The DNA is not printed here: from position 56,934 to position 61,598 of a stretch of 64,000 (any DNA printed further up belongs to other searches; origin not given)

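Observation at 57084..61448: DGR target is a giant lipoprotein carrying two peptidase-type domains, including M23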

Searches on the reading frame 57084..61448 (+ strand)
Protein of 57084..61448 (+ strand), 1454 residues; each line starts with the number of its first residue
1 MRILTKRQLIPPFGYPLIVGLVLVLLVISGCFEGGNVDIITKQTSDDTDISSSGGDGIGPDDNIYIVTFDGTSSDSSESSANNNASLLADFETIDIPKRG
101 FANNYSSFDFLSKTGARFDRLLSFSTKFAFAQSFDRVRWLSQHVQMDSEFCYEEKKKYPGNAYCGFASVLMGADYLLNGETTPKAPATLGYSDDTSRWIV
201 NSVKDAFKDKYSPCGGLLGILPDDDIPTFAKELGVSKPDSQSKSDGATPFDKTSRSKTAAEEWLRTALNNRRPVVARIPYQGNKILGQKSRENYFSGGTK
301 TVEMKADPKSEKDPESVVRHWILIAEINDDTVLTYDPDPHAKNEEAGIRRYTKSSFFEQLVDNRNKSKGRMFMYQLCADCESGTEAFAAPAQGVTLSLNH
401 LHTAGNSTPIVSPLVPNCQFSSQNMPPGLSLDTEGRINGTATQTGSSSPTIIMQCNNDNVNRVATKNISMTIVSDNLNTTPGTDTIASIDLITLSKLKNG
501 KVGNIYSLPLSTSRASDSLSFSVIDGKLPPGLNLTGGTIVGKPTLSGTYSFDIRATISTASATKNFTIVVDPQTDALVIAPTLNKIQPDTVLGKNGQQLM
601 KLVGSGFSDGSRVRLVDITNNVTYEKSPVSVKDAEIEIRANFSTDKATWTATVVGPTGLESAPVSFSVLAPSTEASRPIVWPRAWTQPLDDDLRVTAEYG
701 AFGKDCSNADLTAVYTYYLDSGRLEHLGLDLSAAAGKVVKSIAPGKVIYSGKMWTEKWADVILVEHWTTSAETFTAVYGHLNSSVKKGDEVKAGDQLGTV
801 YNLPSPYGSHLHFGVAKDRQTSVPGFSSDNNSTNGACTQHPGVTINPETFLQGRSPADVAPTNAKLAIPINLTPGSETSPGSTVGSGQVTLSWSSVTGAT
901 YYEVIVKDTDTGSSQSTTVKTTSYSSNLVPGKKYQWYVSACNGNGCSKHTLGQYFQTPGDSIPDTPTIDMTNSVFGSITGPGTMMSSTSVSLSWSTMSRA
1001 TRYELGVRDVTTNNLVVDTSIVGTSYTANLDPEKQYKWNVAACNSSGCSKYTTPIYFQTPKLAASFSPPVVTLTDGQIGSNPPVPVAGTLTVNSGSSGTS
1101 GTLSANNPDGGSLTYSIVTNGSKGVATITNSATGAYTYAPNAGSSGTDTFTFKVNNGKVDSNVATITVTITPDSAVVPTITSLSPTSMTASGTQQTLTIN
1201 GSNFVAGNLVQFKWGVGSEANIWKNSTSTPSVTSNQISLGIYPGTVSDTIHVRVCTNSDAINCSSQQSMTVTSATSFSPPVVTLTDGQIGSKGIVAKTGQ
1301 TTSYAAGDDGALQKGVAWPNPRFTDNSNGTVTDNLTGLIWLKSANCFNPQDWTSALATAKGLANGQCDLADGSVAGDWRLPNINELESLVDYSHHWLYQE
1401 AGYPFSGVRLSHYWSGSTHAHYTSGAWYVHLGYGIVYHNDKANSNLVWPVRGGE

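Call 3: search_protein_families(library=pfam, proteins=[window:57084-61448:+], max_evalue=0.01)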
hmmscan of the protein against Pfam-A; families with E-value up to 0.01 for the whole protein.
window:57084-61448:+ (1454 aa): 8 families
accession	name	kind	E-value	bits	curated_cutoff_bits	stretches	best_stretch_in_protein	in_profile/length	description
PF07603.17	Lcl_C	-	2.4e-25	89.6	34.9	1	1329-1451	1-117/117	Lcl C-terminal domain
PF01551.29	Peptidase_M23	-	1.1e-17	64.4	28.7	1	726-821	3-93/96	Peptidase family M23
PF17963.7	Big_9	-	2.6e-11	44.7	23.6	1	1081-1169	2-89/89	Bacterial Ig domain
PF00041.27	fn3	-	9.6e-11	42.2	25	2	883-947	10-75/84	Fibronectin type III domain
PF08329.16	ChitinaseA_N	-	3.5e-05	23.9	21.2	0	889-948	40-99/133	Chitinase A, N-terminal domain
PF17892.7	Cadherin_5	-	5.4e-05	23.4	26.5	1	1105-1171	33-98/98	Cadherin-like domain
PF25059.1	FN3_DSCAM-DSCAML_C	-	0.00022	22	39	0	1024-1053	46-75/89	DSCAM/DSCAML C-terminal Fn3-like domain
PF25788.1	Ig_Rha78A_N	-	0.0012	19.5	27.4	0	987-1061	17-103/105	Rha78A-like, N-terminal immunoglobulin domain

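Call 11: find_encoding_contigs(protein=window:57084-61448:+, flank=10000, max_places=6)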
Protein window:57084-61448:+ (1454 aa): no gene with exactly this product is on record in the collection.

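Call 12: find_homologous_proteins(query=window:57084-61448:+, max_evalue=0.00001)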
Query window:57084-61448:+ (1454 aa): 17 proteins with E <= 0.00001 among 8000 candidates.
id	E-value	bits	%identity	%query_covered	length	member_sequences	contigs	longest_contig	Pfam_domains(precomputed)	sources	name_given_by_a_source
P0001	0.0e+0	3303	100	100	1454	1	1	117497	PF01551.30,PF17963.8,PF07603.18,PF00041.28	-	-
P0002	1.4e-240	820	42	10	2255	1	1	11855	PF17963.8,PF17892.8,PF19106.6,PF17803.8,PF16184.12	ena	-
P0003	1.8e-148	514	41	50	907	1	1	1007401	PF01551.30,PF05345.19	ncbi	-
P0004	8.0e-62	227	40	9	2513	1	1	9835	PF17963.8,PF17892.8,PF17803.8,PF16184.12,PF14252.12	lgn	-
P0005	8.2e-56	207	32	12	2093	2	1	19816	PF07495.20,PF15418.13,PF22352.3,PF17963.8,PF24908.1,PF05345.19,PF19077.7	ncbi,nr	ncbi:MAG TPA: putative Ig domain-containing protein, partial [Bryobacteraceae bacterium]|nr:putative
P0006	2.6e-51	192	34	11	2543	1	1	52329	PF15418.13,PF22352.3,PF13573.13,PF24908.1,PF05345.19,PF01483.28,PF00082.28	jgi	jgi:subtilisin-like proprotein convertase family protein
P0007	8.0e-33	131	33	11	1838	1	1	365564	PF27332.1,PF26182.1,PF22352.3,PF13573.13,PF17963.8,PF24547.2,PF24908.1,PF05345.19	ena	-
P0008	2.9e-25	106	40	6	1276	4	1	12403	PF13229.13,PF17963.8,PF17892.8,PF06452.17,PF17803.8,PF05048.20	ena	-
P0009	1.8e-23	100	34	12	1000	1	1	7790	PF07495.20,PF22352.3,PF13573.13,PF17963.8,PF00028.24,PF24908.1,PF05345.19,PF14879.12,PF02010.22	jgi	jgi:hypothetical protein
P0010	1.0e-20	91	33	11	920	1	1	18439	PF07495.20,PF15418.13,PF00801.27,PF17892.8,PF24547.2,PF06832.19,PF02010.22,PF26182.1,PF22352.3,PF17963.8,PF19116.7,PF24908.1,PF05345.19,PF19077.7,PF20164.5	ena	-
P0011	3.0e-15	73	33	9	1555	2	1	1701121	PF07495.20,PF22352.3,PF13573.13,PF17963.8,PF17892.8,PF03797.26,PF05345.19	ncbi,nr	ncbi:putative Ig domain-containing protein [Luteimonas gilva]|nr:putative Ig domain-containing prote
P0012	4.2e-15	73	35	11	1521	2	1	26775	PF17963.8,PF17892.8,PF17803.8,PF03797.26,PF05345.19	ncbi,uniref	ncbi:putative Ig domain-containing protein [Mesorhizobium sp. M1050]|uniref:putative Ig domain-conta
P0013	4.5e-15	72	41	4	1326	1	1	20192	PF26182.1,PF00801.27,PF24908.1,PF05345.19,PF06832.19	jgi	-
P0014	1.6e-10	57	26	14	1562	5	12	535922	PF22352.3,PF24908.1,PF05345.19,PF13472.13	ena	-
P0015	2.2e-10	57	46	5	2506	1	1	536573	PF08757.18,PF17963.8,PF00932.26,PF17892.8,PF13385.14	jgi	jgi:hypothetical protein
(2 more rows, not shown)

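Call 14: find_encoding_contigs(protein=P0003, flank=10000, max_places=3)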
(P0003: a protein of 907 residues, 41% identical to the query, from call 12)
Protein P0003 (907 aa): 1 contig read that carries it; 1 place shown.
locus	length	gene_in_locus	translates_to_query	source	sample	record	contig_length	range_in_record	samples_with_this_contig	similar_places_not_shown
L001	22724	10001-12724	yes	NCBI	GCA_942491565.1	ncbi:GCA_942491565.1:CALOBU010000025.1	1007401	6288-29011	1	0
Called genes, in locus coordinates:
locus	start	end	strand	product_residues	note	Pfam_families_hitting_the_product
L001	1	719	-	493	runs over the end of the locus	PF00089:Trypsin, PF13365:Trypsin_2, PF00595:PDZ, PF13180:PDZ_2, PF17820:PDZ_6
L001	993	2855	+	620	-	PF01257:2Fe-2S_thioredx, PF01512:Complex1_51K, PF10531:SLBB (weak), PF10589:NADH_4Fe-4S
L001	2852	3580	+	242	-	PF13510:Fer2_4, PF00111:Fer2 (weak), PF10588:NADH-G_4Fe-4S_3, PF13459:Fer4_15, PF22117:Fer4_Nqo3 (weak)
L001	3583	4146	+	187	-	PF01058:Oxidored_q6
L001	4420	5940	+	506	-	PF27537:HoxH, PF00374:NiFeSe_Hases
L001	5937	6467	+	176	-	-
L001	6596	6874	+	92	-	PF03683:UPF0175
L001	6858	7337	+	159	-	PF11848:DUF3368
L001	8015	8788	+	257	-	-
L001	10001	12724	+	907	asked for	PF05345:He_PIG (faint), PF01551:Peptidase_M23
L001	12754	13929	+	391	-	PF07603:Lcl_C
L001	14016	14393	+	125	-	PF22296:bAvd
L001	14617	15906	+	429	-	PF00078:RVT_1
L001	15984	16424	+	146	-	-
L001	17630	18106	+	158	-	PF13470:PIN_3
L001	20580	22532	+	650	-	-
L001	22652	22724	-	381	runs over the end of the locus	PF00294:PfkB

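Call 26: search_protein_families(library=pfam, proteins=[L001:12754-13929:+], max_evalue=0.001)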
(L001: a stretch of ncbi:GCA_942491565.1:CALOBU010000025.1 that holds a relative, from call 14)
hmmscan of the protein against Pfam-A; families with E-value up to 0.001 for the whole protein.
L001:12754-13929:+ (391 aa): 1 family
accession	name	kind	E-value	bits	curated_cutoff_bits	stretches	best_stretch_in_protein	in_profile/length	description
PF07603.17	Lcl_C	-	9.6e-13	48.9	34.9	1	255-350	2-65/117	Lcl C-terminal domain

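Call 74: search_protein_families(library=pfam, proteins=[L001:8015-8788:+, L001:16425-16970:+, L001:20580-22532:+], max_evalue=1)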
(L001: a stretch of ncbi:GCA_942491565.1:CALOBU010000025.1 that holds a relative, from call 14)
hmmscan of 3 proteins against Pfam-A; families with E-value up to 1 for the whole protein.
L001:8015-8788:+ (257 aa): 0 families

L001:16425-16970:+ (182 aa): 2 families
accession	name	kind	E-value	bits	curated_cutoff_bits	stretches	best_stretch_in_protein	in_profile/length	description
PF07603.17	Lcl_C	-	4.5e-37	127.3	34.9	1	56-179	1-117/117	Lcl C-terminal domain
PF03777.18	ChpA-C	-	0.36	11.2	21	1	148-169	4-25/57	ChpA-C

L001:20580-22532:+ (650 aa): 1 family
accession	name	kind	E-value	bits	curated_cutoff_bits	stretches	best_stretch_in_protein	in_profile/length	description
PF00404.24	Dockerin_1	-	0.062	14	22.9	0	536-559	34-56/57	Dockerin type I domain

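Call 104: search_protein_families(library=ncbifam, proteins=[window:57084-61448:+], max_evalue=0.001)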
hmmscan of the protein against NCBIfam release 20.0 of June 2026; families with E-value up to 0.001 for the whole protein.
window:57084-61448:+ (1454 aa): 8 families
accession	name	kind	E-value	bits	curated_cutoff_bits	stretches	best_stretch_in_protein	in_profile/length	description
NF058597.1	CoaZ_rpt_PGGG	domain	1.5e-09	37.8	30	2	1177-1213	2-38/88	choice-of-anchor Z repeating domain-containing protein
NF012211.1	tand_rpt_95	domain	2.2e-08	34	90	1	1105-1172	19-86/98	tandem-95 repeat protein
NF004799.0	PRK06148.1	subfamily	4.2e-08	31.6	1128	1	683-821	397-543/1015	hypothetical protein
NF052529.1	PG_M23_Pgp6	exception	8.7e-06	24.6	600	1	726-816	335-420/452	peptidoglycan metallopeptidase Pgp6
NF008652.0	PRK11649.1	equivalog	9.9e-05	21.2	341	1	725-824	312-406/439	murein DD-endopeptidase MepM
NF047755.1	LIC_10271_M23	exception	0.00019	21.2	180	1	726-800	117-186/207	LIC_10271 family cell wall hydrolase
NF052530.1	Heli_ShapePgp3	exception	0.0002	20.6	300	1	726-817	167-253/270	peptidoglycan metallopeptidase Pgp3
NF047850.1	Lsa25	exception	0.00076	19.3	260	0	1306-1353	15-58/207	surface adhesin Lsa25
